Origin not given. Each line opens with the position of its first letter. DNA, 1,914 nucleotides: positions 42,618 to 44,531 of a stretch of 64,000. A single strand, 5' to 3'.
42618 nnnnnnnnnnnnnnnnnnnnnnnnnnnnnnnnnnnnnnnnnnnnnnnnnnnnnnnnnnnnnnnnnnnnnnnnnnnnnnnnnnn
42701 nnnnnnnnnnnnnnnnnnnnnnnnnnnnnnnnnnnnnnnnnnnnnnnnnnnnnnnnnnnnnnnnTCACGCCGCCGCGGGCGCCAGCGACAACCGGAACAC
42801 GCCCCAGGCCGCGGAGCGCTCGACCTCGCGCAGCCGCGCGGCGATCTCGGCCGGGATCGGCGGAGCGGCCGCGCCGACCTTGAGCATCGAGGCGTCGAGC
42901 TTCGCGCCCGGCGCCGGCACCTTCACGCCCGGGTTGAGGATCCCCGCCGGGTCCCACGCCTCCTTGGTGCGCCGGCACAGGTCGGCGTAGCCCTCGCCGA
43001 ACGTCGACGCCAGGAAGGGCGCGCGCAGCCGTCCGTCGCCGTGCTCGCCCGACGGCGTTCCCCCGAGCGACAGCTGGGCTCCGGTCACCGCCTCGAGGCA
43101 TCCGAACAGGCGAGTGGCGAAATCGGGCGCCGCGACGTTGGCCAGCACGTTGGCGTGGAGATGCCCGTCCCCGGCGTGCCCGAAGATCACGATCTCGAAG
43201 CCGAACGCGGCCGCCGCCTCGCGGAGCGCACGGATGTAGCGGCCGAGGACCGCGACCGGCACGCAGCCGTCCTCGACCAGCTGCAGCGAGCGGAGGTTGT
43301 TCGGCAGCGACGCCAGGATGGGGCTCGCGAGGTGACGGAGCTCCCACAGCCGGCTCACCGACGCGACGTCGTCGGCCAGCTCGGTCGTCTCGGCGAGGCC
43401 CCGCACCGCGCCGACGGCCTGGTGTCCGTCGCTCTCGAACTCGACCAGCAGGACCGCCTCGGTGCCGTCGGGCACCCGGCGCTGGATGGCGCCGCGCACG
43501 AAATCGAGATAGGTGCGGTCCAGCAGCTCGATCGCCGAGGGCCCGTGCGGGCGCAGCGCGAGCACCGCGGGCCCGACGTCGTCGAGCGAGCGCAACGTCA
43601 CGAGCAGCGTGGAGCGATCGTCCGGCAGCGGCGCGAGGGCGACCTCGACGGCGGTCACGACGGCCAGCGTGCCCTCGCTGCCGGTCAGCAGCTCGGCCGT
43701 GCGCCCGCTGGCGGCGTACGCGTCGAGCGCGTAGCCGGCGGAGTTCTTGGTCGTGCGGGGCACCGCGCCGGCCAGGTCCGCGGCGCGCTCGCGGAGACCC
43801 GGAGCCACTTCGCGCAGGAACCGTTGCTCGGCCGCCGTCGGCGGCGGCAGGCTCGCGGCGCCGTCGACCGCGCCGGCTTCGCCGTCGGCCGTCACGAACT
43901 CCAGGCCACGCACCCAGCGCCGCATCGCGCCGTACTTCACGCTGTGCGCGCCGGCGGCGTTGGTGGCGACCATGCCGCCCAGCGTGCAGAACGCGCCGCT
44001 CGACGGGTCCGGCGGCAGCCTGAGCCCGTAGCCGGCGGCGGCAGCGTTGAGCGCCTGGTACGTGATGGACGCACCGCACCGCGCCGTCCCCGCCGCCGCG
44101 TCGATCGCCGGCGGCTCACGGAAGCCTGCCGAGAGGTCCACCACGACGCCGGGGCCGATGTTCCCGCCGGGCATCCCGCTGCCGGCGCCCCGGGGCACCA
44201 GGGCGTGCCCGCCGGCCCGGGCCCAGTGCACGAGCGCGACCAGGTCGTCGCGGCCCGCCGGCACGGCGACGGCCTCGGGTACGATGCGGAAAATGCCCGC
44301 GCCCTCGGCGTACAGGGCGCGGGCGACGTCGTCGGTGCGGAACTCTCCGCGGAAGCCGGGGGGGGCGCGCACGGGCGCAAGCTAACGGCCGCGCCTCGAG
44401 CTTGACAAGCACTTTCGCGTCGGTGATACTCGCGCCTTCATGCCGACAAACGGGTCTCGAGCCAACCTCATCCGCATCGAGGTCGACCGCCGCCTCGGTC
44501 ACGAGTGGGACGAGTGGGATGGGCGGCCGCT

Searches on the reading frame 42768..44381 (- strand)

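Call 73: search_protein_families(library=ncbifam, proteins=[window:42768-44381:-], max_evalue=0.00001)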
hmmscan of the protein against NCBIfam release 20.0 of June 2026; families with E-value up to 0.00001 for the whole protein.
window:42768-44381:- (538 aa): 4 families
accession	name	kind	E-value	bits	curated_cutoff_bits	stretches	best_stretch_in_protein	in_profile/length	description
TIGR00387.1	glcD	equivalog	1.5e-59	201.9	567.9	2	229-485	150-412/413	glycolate oxidase subunit GlcD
NF049975.1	2HglutDHaseYdiJ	equivalog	3.5e-51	174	1350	1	9-503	26-553/1018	D-2-hydroxyglutarate dehydrogenase YdiJ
NF008408.0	PRK11230.1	equivalog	4.8e-46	157.2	897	2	230-490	208-474/499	glycolate oxidase subunit GlcD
NF008439.0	PRK11282.1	equivalog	3.4e-10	39.3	284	0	49-169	13-133/358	glycolate oxidase subunit GlcE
